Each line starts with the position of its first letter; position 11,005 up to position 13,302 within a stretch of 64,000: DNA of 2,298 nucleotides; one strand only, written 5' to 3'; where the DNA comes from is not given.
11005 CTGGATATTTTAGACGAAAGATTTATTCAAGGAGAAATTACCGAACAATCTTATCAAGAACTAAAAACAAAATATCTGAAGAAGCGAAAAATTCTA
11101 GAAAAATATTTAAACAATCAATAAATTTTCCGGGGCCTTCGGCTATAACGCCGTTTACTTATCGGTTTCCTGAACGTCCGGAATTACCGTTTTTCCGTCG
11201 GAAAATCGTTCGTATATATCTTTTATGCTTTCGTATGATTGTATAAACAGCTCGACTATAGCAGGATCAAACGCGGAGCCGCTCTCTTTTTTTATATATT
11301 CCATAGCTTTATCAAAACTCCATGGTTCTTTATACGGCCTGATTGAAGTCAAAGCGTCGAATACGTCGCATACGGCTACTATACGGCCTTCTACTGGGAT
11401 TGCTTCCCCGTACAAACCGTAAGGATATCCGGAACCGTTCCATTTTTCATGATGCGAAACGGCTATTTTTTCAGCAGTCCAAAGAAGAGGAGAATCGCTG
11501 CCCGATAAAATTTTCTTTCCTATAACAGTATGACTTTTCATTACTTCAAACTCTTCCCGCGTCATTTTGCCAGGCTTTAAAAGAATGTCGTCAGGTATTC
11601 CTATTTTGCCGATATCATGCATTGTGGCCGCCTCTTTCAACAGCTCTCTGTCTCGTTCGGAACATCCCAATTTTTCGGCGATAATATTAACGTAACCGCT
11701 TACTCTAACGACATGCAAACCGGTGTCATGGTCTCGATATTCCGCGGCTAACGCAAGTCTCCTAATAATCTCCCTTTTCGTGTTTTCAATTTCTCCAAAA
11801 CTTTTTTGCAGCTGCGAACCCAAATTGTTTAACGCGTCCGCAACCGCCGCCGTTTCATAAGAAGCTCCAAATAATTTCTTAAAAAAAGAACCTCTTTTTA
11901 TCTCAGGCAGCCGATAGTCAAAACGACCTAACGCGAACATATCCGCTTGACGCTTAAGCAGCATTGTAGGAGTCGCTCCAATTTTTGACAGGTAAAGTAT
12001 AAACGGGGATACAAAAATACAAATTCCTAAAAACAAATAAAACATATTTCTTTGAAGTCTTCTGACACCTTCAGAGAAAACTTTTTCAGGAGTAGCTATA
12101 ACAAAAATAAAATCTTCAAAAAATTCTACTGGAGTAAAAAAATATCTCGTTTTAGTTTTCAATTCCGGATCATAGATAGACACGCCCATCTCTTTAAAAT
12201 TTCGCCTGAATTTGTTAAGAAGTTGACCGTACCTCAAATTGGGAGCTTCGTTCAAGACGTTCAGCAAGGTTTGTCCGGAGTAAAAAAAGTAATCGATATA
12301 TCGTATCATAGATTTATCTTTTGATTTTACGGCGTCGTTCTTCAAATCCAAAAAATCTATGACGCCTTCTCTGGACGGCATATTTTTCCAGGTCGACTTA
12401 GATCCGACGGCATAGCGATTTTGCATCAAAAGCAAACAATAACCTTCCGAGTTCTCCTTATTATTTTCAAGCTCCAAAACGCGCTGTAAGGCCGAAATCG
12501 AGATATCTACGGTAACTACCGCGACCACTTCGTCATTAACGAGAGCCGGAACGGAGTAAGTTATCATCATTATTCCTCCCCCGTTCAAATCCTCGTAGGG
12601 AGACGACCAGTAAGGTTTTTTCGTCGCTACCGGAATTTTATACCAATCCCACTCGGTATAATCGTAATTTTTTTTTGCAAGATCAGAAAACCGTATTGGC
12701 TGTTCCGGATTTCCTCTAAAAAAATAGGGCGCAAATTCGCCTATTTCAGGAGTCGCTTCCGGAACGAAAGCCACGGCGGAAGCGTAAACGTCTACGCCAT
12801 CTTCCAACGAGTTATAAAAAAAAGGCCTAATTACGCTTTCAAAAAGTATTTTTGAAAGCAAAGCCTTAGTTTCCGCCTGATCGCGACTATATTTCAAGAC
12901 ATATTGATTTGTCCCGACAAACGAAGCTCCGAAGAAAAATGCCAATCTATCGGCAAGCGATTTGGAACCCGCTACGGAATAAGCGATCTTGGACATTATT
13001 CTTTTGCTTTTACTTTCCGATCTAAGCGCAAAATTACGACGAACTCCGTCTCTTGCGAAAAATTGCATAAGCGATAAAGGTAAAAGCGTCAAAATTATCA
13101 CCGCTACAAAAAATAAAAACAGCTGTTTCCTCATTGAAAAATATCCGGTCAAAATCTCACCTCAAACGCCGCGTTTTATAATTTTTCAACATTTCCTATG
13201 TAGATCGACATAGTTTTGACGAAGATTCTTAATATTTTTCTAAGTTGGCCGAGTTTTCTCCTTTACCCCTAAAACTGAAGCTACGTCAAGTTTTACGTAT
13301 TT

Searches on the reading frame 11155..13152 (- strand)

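Call 38: search_protein_families(library=pfam, proteins=[window:11155-13152:-], max_evalue=0.001)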
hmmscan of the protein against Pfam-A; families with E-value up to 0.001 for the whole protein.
window:11155-13152:- (665 aa): 4 families
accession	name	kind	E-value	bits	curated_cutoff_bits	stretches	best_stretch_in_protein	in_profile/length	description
PF13487.12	HD_5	-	1.2e-32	113.4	27.2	1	480-632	17-170/170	HD domain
PF22673.2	MCP-like_PDC_1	-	2.6e-26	92.7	27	1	114-223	7-112/113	Methyl-accepting chemotaxis protein-like, first PDC sensor domain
PF01966.28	HD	-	1.7e-23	83.6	22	1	480-600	4-115/116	HD domain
PF02743.24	dCache_1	-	4.4e-08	33.4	45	1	159-251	89-183/240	Cache domain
